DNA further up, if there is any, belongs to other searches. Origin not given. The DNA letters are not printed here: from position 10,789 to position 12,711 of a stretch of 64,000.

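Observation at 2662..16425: Candidate undescribed catabolic island for a guanidino/amidino/ureido compound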

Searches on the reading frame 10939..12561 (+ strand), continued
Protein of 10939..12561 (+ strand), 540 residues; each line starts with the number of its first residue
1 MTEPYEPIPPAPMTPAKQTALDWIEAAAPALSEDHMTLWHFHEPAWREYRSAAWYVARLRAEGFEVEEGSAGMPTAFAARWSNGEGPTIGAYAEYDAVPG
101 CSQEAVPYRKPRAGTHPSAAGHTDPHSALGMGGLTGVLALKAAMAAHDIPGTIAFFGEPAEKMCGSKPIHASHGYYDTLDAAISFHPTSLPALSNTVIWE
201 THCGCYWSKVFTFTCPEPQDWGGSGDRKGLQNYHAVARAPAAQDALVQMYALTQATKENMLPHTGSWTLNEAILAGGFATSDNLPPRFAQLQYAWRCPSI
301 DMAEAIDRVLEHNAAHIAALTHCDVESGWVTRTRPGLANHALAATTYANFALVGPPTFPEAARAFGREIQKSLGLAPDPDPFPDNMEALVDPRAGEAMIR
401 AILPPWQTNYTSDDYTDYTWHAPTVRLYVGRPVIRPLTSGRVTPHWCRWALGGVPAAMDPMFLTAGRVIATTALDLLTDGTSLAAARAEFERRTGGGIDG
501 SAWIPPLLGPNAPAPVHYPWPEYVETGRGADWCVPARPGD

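Call 53: search_protein_families(library=ncbifam, proteins=[L038:12703-14247:+, L064:12503-14152:+, L056:4084-5349:-, L078:7062-7982:-, L032:3626-5104:+, L078:17047-18363:-, L060:2328-2792:+], max_evalue=1e-10)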
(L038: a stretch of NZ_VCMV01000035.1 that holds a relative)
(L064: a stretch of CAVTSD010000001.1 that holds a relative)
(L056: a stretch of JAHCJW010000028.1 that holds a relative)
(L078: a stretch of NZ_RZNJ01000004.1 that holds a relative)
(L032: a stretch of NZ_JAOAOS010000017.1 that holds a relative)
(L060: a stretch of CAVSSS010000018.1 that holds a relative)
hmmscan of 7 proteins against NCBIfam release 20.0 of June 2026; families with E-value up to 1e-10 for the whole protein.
L038:12703-14247:+ (514 aa): 47 families (the best 25 are shown)
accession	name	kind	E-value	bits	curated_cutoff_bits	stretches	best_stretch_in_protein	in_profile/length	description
NF005760.0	PRK07586.1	equivalog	1.4e-236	786.4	363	1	1-512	1-512/514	acetolactate synthase large subunit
NF009122.0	PRK12474.1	subfamily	3e-203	676.3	835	1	1-511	5-515/518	hypothetical protein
NF005485.1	PRK07092.1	equivalog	6.5e-59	200.1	493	1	12-513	12-517/523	benzoylformate decarboxylase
NF006052.0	PRK08199.1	subfamily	8.4e-42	143.2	539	2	2-223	9-230/559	thiamine pyrophosphate protein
NF006122.0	PRK08266.1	subfamily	5.4e-41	140.7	571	2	344-514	360-524/543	hypothetical protein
NF006187.0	PRK08322.1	equivalog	9.6e-36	123.3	509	2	1-225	2-225/548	acetolactate synthase large subunit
NF005712.0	PRK07524.1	subfamily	2.9e-33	115.1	500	2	316-512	339-527/536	5-guanidino-2-oxopentanoate decarboxylase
TIGR00118.1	acolac_lg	equivalog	1e-32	113.4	538.35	2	1-224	1-227/557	biosynthetic-type acetolactate synthase large subunit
NF006016.1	PRK08155.1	equivalog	1.5e-29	102.9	870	2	346-512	369-530/554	acetolactate synthase large subunit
NF005470.0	PRK07064.1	equivalog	4.8e-28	98.5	495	1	377-512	399-527/552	thiamine pyrophosphate-binding protein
NF006524.0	PRK08978.1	equivalog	6.7e-28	97.3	738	1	1-224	1-223/548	acetolactate synthase 2 catalytic subunit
NF006378.0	PRK08617.1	equivalog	4.9e-27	94.5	510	2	2-220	9-227/556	acetolactate synthase AlsS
NF004919.0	PRK06276.1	equivalog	7.8e-26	90.5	866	2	385-512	415-536/582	acetolactate synthase large subunit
NF005860.0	PRK07789.1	equivalog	1.3e-25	89.8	881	1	1-228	34-265/615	acetolactate synthase large subunit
NF004710.0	PRK06048.1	equivalog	2.3e-24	85.8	976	1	1-223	8-233/561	acetolactate synthase large subunit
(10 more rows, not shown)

L064:12503-14152:+ (549 aa): 51 families (the best 25 are shown)
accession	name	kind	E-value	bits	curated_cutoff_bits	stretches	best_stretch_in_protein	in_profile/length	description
NF006122.0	PRK08266.1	subfamily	1.4e-198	660.8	571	1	7-541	4-539/543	hypothetical protein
NF005712.0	PRK07524.1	subfamily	3.8e-117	392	500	1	8-528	4-529/536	5-guanidino-2-oxopentanoate decarboxylase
TIGR00118.1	acolac_lg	equivalog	2.2e-94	316.9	538.35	1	7-533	1-539/557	biosynthetic-type acetolactate synthase large subunit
NF005470.0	PRK07064.1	equivalog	8.4e-93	312.3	495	1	7-527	5-528/552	thiamine pyrophosphate-binding protein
NF004919.0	PRK06276.1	equivalog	5.6e-91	305.6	866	1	7-530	1-540/582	acetolactate synthase large subunit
NF004710.0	PRK06048.1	equivalog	2.8e-87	293.5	976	1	7-535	8-544/561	acetolactate synthase large subunit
NF006052.0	PRK08199.1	subfamily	7.4e-80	268.8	539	1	7-530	8-539/559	thiamine pyrophosphate protein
NF005039.0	PRK06456.1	equivalog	7.7e-79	265.7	868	1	8-534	3-550/572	acetolactate synthase large subunit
NF005860.0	PRK07789.1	equivalog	2.4e-78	264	881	1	7-537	34-587/615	acetolactate synthase large subunit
NF006016.1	PRK08155.1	equivalog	1.3e-77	261.5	870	1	7-540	3-544/554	acetolactate synthase large subunit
NF006378.0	PRK08617.1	equivalog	4.8e-76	256.3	510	1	7-533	8-543/556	acetolactate synthase AlsS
NF005651.0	PRK07418.1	subfamily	1.7e-75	254.4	942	1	7-539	19-570/617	acetolactate synthase large subunit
NF006187.0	PRK08322.1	equivalog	1.1e-74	251.8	509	1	7-533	2-533/548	acetolactate synthase large subunit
NF006524.0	PRK08978.1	equivalog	1.7e-72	244.5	738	1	7-541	1-537/548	acetolactate synthase 2 catalytic subunit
NF005713.0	PRK07525.1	subfamily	9.4e-72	242.2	620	2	6-348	5-353/592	sulfoacetaldehyde acetyltransferase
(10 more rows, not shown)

L056:4084-5349:- (421 aa): 18 families
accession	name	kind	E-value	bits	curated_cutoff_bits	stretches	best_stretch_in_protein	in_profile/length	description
NF006769.0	PRK09290.1-3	subfamily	1.2e-171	571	452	1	5-412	5-415/417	allantoate amidohydrolase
TIGR01879.1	hydantase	subfamily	1.8e-134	448.7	204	1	13-406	1-399/401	hydantoinase/carbamoylase family amidase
NF009530.0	PRK12893.1-4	subfamily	2.8e-134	448.3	551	1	8-420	5-419/423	Zn-dependent hydrolase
NF006771.0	PRK09290.1-5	subfamily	3e-130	434.4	399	1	8-406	2-407/413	allantoate amidohydrolase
NF009527.0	PRK12891.1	subfamily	5.7e-126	421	461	1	9-409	7-421/426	Zn-dependent hydrolase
NF009528.0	PRK12893.1-1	subfamily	1.3e-119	399.8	570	1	7-410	10-416/420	Zn-dependent hydrolase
NF058540.1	Ncarbamyl_ErtE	equivalog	1.9e-106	356.2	520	1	6-406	4-412/418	N-carbamyl-l-glutamate amidohydrolase ErtE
NF006772.0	PRK09290.2-1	subfamily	5.3e-102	341.8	424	1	9-405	11-412/430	allantoate amidohydrolase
NF009529.0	PRK12893.1-2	equivalog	7.4e-97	324.7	508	1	8-405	5-404/411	Zn-dependent hydrolase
NF006775.0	PRK09290.2-5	equivalog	7.9e-94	314.7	479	1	26-405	25-410/419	allantoate amidohydrolase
NF009531.0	PRK12893.1-5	equivalog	2.4e-81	273.4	486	1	6-406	3-409/421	Zn-dependent hydrolase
NF006768.0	PRK09290.1-1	equivalog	9.6e-81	271.7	532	1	18-403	12-402/411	allantoate deiminase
NF006770.0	PRK09290.1-4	equivalog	7.4e-80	268.6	372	1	20-404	10-396/403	allantoate amidohydrolase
NF006773.0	PRK09290.2-2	equivalog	4.8e-71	239.8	584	1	20-407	23-415/419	allantoate amidohydrolase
TIGR03176.1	AllC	equivalog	3.6e-70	236.7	597.75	1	17-405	7-399/406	allantoate deiminase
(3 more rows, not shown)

L078:7062-7982:- (306 aa): 3 families
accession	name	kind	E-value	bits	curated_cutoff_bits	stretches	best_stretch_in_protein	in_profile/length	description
TIGR03212.1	uraD_N-term-dom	equivalog_domain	1.3e-28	100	424.6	1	38-275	58-291/297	allantoinase PuuE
TIGR03006.1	pepcterm_polyde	equivalog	1.3e-16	60.6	276.2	1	60-166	37-146/272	XrtA system polysaccharide deacetylase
TIGR02764.1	spore_ybaN_pdaB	equivalog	1.7e-12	47.5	237.4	1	62-160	24-122/191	polysaccharide deacetylase family sporulation protein PdaB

L032:3626-5104:+ (492 aa): 41 families (the best 25 are shown)
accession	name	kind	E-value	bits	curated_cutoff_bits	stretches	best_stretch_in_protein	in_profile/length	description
NF008415.0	PRK11241.1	equivalog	1.7e-223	742.7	828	1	10-492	2-482/482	NADP-dependent succinate-semialdehyde dehydrogenase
TIGR01780.1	SSADH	subfamily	5.6e-211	701.2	646.35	1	39-486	1-448/448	succinate-semialdehyde dehydrogenase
NF010000.0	PRK13473.1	subfamily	9.6e-129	430.1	615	1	30-488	12-470/475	aminobutyraldehyde dehydrogenase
TIGR01804.1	BADH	equivalog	1.8e-127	425.6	668.6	1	30-486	8-467/467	betaine-aldehyde dehydrogenase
NF009725.0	PRK13252.1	equivalog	2e-124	415.7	593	1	21-488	9-477/488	betaine-aldehyde dehydrogenase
TIGR02299.1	HpaE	equivalog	1.1e-122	410.1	638.35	1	22-490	4-476/488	5-carboxymethyl-2-hydroxymuconate semialdehyde dehydrogenase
NF007497.0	PRK10090.1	equivalog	1.7e-122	409.7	500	1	31-487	18-474/480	aldehyde dehydrogenase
NF006916.0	PRK09407.1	equivalog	4.2e-121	405.1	521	1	31-486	30-488/526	succinic semialdehyde dehydrogenase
NF045735.1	PaDhStyDPseudo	equivalog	9.3e-118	393.9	850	1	22-490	6-481/483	phenylacetaldehyde dehydrogenase StyD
NF040648.1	lactal_redase_Meth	equivalog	3.6e-115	385.6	650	1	36-489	12-461/463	lactaldehyde dehydrogenase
NF042993.1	AlphKGSA_gudD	equivalog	1.1e-113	380.5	770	1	30-487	14-477/481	alpha-ketoglutaric semialdehyde dehydrogenase GucD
NF006915.0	PRK09406.1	equivalog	1.3e-111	373.7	730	1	39-488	5-454/457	NADP-dependent succinic semialdehyde dehydrogenase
TIGR03216.1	OH_muco_semi_DH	equivalog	1.4e-109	366.9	693.25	1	22-490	4-479/481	2-hydroxymuconic semialdehyde dehydrogenase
NF040792.1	glyc_ald_dh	equivalog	8.7e-109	364.6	760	1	31-488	12-471/488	D-glyceraldehyde dehydrogenase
NF045736.1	PaDhStyDRhodo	equivalog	1.5e-102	343.7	800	1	22-486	6-473/479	phenylacetaldehyde dehydrogenase StyD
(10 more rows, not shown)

L078:17047-18363:- (438 aa): 69 families (the best 25 are shown)
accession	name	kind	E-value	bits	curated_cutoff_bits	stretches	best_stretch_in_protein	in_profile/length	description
NF005692.0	PRK07495.1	equivalog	2.2e-242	804.1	724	1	12-432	3-423/425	4-aminobutyrate--2-oxoglutarate transaminase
NF005272.0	PRK06777.1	equivalog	1e-190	633.8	725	1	10-428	1-419/421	4-aminobutyrate--2-oxoglutarate transaminase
NF007308.0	PRK09792.1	equivalog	2.5e-180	599.8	747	1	10-427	1-418/421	4-aminobutyrate transaminase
TIGR00700.1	GABAtrnsam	equivalog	2.7e-174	579.7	506.65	1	18-428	2-418/420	4-aminobutyrate--2-oxoglutarate transaminase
NF005985.0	PRK08088.1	equivalog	3.4e-172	572.9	713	1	12-427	4-420/426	4-aminobutyrate--2-oxoglutarate transaminase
NF004714.0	PRK06058.1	subfamily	5.6e-144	480.1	639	1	14-428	25-444/447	4-aminobutyrate--2-oxoglutarate transaminase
NF005376.0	PRK06918.1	equivalog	5.1e-136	453.7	676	1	11-433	16-446/451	4-aminobutyrate--2-oxoglutarate transaminase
NF049976.1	AmadipTransam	equivalog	3e-126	421.7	650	1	22-428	5-412/416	2-aminoadipate transaminase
NF005993.0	PRK08117.1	subfamily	1.3e-122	409.5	574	1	15-430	8-429/433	aspartate aminotransferase family protein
NF004426.0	PRK05769.1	equivalog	1.7e-119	399.5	552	1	14-428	19-437/441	acetyl ornithine aminotransferase family protein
TIGR00707.1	argD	subfamily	4.5e-98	328.5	410.05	1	32-426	10-378/381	acetylornithine/succinylornithine family transaminase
NF006228.0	PRK08360.1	equivalog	1.2e-94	317.5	608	1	12-429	3-425/443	aspartate aminotransferase family protein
NF002874.0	PRK03244.1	equivalog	3.4e-93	312.6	457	1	11-432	6-396/399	acetylornithine transaminase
NF002325.0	PRK01278.1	subfamily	8.9e-88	294.6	372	1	32-433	14-391/395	acetylornithine transaminase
NF006368.0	PRK08593.1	equivalog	4.5e-86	289.2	570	1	35-430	30-431/448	aspartate aminotransferase family protein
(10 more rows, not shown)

L060:2328-2792:+ (154 aa): 0 families

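Call 59: predict_structure(alignment_id=A3)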
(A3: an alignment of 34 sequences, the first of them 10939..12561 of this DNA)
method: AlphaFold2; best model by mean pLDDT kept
length: 540 residues; sequences in the alignment: 34
mean_pLDDT: 91.2   pTM: 0.92
mean pLDDT of the five models: 91.2, 90.5, 89.9, 88.8, 88.8
residues with pLDDT >= 90: 426; 70-90: 73; 50-70: 20; < 50: 21
segments of 3 or more residues with pLDDT < 50: 224-226, 524-540
pLDDT, mean of each block of 10 residues (from residue 1): 75 98 99 97 93 98 99 98 98 95 96 87 93 99 99 98 95 98 92 90 94 87 57 71 94 91 89 80 81 96 96 96 94 96 98 98 98 94 94 92 91 95 97 89 92 97 98 98 98 97 97 91 50 43
secondary structure, 60 per line:
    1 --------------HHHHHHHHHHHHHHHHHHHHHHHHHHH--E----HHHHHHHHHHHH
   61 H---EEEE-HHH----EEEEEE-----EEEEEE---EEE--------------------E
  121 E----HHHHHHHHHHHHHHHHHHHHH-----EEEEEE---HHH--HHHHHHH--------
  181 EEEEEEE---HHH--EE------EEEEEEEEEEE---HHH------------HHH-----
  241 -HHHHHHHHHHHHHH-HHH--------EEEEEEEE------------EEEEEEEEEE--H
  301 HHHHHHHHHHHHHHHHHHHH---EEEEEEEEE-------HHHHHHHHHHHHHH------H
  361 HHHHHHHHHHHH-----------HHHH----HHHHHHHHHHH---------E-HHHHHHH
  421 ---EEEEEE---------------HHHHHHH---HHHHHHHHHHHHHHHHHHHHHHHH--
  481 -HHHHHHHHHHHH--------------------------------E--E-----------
elements in order: H15-41 H49-61 E65-68 E77-82 E88-93 E97-99 H126-146 E152-157 H166-172 E181-187 E204-214 H242-255 E268-275 E288-297 H300-320 E324-332 H340-353 H360-372 H384-387 H392-402 H414-420 E424-429 H445-451 H455-478 H482-493

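Call 64: fold_search(model_id=the predicted structure, library=pdb)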
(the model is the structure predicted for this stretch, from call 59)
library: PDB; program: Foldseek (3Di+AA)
matches with E <= 10: 1218; with E <= 0.001: 150
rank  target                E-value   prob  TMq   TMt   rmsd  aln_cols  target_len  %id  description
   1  3ram_A                1.0e-26  1.00  0.62  0.83   4.3       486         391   19  Crystal structure of HmrA (released 2011-05-25)
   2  3ram_B                1.3e-26  1.00  0.61  0.83   4.1       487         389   19  Crystal structure of HmrA (released 2011-05-25)
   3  3ram_C                2.8e-26  1.00  0.61  0.82   4.3       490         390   20  Crystal structure of HmrA (released 2011-05-25)
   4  8zel                  3.5e-26  1.00  0.56  0.73   6.4       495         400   18  Crystal structure of human cytosolic beta-alanyl lysine dipeptidase Tyr314Phe mutant with a crystal soaked in beta-alany (released 2025-05-14)
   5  8zei                  4.4e-26  1.00  0.56  0.74   6.3       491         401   19  Crystal structure of human cytosolic beta-alanyl lysine dipeptidase with crystal soaked in beta-alanyl histidine (released 2025-05-14)
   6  8xzc                  8.5e-26  1.00  0.57  0.74   6.0       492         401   18  Crystal structure of human cytosolic beta-alanyl lysine dipeptidase (PM20D2) Tyr314Phe mutant (released 2025-01-22)
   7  7yh4                  8.5e-25  1.00  0.56  0.73   5.4       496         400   18  Crystal structure of human cytosolic beta-alanyl lysine dipeptidase (PM20D2) (released 2023-08-02)
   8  6slf_A                1.3e-19  1.00  0.53  0.70   7.4       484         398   15  Nalpha-acylglutamine aminoacylase from Corynebacterium sp.releasing human axilla odorants co-crystallised with high af (released 2020-03-11)
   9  6slf_B                1.4e-19  1.00  0.53  0.70   7.5       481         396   15  Nalpha-acylglutamine aminoacylase from Corynebacterium sp.releasing human axilla odorants co-crystallised with high af (released 2020-03-11)
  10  6slf_D                2.2e-19  1.00  0.53  0.70   7.4       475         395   16  Nalpha-acylglutamine aminoacylase from Corynebacterium sp.releasing human axilla odorants co-crystallised with high af (released 2020-03-11)
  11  6slf_C                5.3e-19  1.00  0.49  0.64   8.2       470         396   15  Nalpha-acylglutamine aminoacylase from Corynebacterium sp.releasing human axilla odorants co-crystallised with high af (released 2020-03-11)
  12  1ysj_B                9.6e-19  1.00  0.42  0.60   8.4       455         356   13  Crystal Structure of Bacillus Subtilis YXEP Protein (APC1829), a Dinuclear Metal Binding Peptidase from M20 Family (released 2005-03-22)
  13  4ewt_A                1.6e-18  1.00  0.47  0.61  10.3       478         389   16  The crystal structure of a putative aminohydrolase from methicillin resistant Staphylococcus aureus (released 2013-02-20)
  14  4ewt_B                3.4e-18  1.00  0.45  0.61   8.0       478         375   12  The crystal structure of a putative aminohydrolase from methicillin resistant Staphylococcus aureus (released 2013-02-20)
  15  1ysj_A                9.1e-18  1.00  0.40  0.56  10.3       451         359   13  Crystal Structure of Bacillus Subtilis YXEP Protein (APC1829), a Dinuclear Metal Binding Peptidase from M20 Family (released 2005-03-22)
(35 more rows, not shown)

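Call 77: search_protein_families(library=ncbifam, proteins=[L078:14599-15552:-, L061:12089-13297:+, L032:16877-18337:+, L075:11554-12255:+, L012:3891-4874:+], max_evalue=1e-20)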
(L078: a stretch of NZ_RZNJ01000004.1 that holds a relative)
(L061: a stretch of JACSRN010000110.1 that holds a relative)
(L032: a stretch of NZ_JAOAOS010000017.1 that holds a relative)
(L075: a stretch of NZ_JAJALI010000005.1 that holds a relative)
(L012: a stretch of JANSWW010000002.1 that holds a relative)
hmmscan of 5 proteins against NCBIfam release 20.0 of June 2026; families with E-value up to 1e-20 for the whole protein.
L078:14599-15552:- (317 aa): 4 families
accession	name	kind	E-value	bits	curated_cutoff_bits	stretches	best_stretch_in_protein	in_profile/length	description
NF002564.0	PRK02190.1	subfamily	5.6e-85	285.2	302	1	15-310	12-300/307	agmatinase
TIGR01230.1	agmatinase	equivalog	9.4e-60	202.6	174.3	1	36-307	13-272/275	agmatinase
TIGR01227.1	hutG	equivalog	7.9e-34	117.3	229.15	1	29-307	28-305/307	formimidoylglutamase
TIGR01229.1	rocF_arginase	equivalog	9.9e-25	87.5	227.6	1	41-297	3-282/300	arginase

L061:12089-13297:+ (402 aa): 45 families (the best 25 are shown)
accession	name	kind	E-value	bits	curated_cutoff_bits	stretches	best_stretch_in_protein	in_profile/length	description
NF004770.0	PRK06108.1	subfamily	1.4e-156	521.3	422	1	10-393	13-394/396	pyridoxal phosphate-dependent aminotransferase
NF041364.1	GntC_guanitoxin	equivalog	7.8e-74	248.7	415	1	40-385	5-351/356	guanitoxin biosynthesis PLP-dependent (S)-gamma-hydroxy-L-arginine cyclodehydratase GntC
NF005816.0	PRK07682.1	equivalog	3.9e-64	216.7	620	1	16-383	13-375/390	aminotransferase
NF041091.1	asp_aminotase_Arch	equivalog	2e-62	211.2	550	1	33-391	27-375/376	aspartate aminotransferase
NF005817.0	PRK07683.1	equivalog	1.2e-61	208.5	575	1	10-391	5-381/387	aminotransferase A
NF005588.0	PRK07309.1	equivalog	4.7e-53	180.5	576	1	34-392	31-387/391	pyridoxal phosphate-dependent aminotransferase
NF006514.0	PRK08960.1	equivalog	1.1e-50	172.6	554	1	34-388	33-382/388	pyridoxal phosphate-dependent aminotransferase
NF006229.0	PRK08361.1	equivalog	3e-50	171.3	624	1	19-383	19-380/391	aspartate aminotransferase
NF004769.0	PRK06107.1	equivalog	4.1e-50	170.7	617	1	31-392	32-399/402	aspartate transaminase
NF005855.0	PRK07777.1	equivalog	4.7e-50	171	553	1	30-376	25-373/391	pyridoxal phosphate-dependent aminotransferase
NF005601.0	PRK07337.1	equivalog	1.5e-49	169.2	496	1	32-385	34-386/394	pyridoxal phosphate-dependent aminotransferase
NF004975.0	PRK06348.1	equivalog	3.8e-49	167.7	549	1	33-387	29-379/384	pyridoxal phosphate-dependent aminotransferase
NF005732.0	PRK07550.1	equivalog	2.1e-48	165.3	366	1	59-374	59-370/389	aminotransferase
NF006488.0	PRK08912.1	equivalog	4e-48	164.3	498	1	22-391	15-384/387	aminotransferase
NF006756.0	PRK09276.1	subfamily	4.7e-47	160.7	507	1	34-385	32-380/387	LL-diaminopimelate aminotransferase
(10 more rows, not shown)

L032:16877-18337:+ (486 aa): 3 families
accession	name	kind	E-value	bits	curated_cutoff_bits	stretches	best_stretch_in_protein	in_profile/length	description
TIGR00387.1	glcD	equivalog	5.4e-77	259.4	567.9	1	71-482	2-412/413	glycolate oxidase subunit GlcD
NF008408.0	PRK11230.1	equivalog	9.3e-49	166.2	897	1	65-483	54-470/499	glycolate oxidase subunit GlcD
NF008439.0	PRK11282.1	equivalog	1.3e-22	80.1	284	0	82-268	14-198/358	glycolate oxidase subunit GlcE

L075:11554-12255:+ (233 aa): 0 families

L012:3891-4874:+ (327 aa): 4 families
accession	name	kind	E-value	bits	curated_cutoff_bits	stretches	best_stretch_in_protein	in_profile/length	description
NF002564.0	PRK02190.1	subfamily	1.8e-56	191.6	302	1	33-320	27-301/307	agmatinase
TIGR01230.1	agmatinase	equivalog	4.8e-53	180.6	174.3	1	33-317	7-273/275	agmatinase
TIGR01227.1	hutG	equivalog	1e-38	133.3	229.15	1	35-317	31-306/307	formimidoylglutamase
TIGR01229.1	rocF_arginase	equivalog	5e-23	81.9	227.6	1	43-307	2-283/300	arginase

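Call 86: search_dna_similar(query=window:10939-12561:+, collection=plasmids, mode=protein, max_evalue=1e-50, max_rows=25)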
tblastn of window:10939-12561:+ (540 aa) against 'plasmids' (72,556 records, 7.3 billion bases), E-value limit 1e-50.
Records with a match: 14; places in all: 14; records where one place covers at least 80% of the query: 14.
Best place of each record, by identity: <60% 14.
By first word of the organism name: Sinorhizobium 7; Kozakia 1; Shinella 1; Pararhizobium 1; Phyllobacterium 1; Roseovarius 1; Rhizobium 1; Arthrobacter 1.
By predicted mobility (MOB-suite, as given by PLSDB): conjugative 8; non-mobilizable 5; mobilizable 1.
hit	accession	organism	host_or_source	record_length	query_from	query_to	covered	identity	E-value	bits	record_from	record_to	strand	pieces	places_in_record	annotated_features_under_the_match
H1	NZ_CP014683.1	Kozakia baliensis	Ragi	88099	13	534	97%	57.0%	3e-179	567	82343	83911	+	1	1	peptidase M20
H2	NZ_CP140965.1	Sinorhizobium medicae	Medicago lupulina,whole organism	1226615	2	534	99%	55.2%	4e-178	563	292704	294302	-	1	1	record has no annotation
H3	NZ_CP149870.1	Sinorhizobium medicae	Melilotus albus,Cell Culture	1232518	2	534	99%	55.2%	4e-178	563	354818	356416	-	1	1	record has no annotation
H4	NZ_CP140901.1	Sinorhizobium medicae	Medicago lupulina,whole organism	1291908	2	534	99%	55.2%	4e-178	563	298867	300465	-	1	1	record has no annotation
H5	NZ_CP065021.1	Sinorhizobium meliloti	Medicago sativa subsp. varia (Martyn) ...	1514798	2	534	99%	54.6%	1e-177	562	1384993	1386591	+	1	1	none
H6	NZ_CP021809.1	Sinorhizobium meliloti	Medicago sativa,Single Cell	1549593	2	534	99%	54.6%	3e-177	561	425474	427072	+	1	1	none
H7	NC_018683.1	Sinorhizobium meliloti Rm41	-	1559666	2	534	99%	54.6%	3e-177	561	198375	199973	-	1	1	none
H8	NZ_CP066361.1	Sinorhizobium meliloti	Medicago lupulina L.,nodules of ...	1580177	2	534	99%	54.6%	3e-177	561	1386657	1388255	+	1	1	none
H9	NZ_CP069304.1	Shinella sp. PSBB067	monoisolate,Minnesota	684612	7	534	98%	55.1%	9e-176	557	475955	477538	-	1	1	amidohydrolase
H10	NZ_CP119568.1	Pararhizobium qamdonense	cell culture,soil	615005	6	535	98%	51.6%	8e-149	479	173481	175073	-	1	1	amidohydrolase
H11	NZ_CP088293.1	Phyllobacterium sp. T1018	Melilotus albus,Cell culture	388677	13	535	97%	51.5%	5e-147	474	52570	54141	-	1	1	amidohydrolase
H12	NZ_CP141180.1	Roseovarius sp. Pro17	Chionoecetes japonicus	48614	10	536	98%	50.7%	2e-145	469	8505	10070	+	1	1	amidohydrolase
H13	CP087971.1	Rhizobium sp. RCAM05350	cell culture,fouling of walls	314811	12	526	95%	51.1%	1e-116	490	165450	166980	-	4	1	none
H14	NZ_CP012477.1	Arthrobacter sp. ERGS1:01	single,stream water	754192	23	523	93%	48.5%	4e-130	425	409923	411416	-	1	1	amidohydrolase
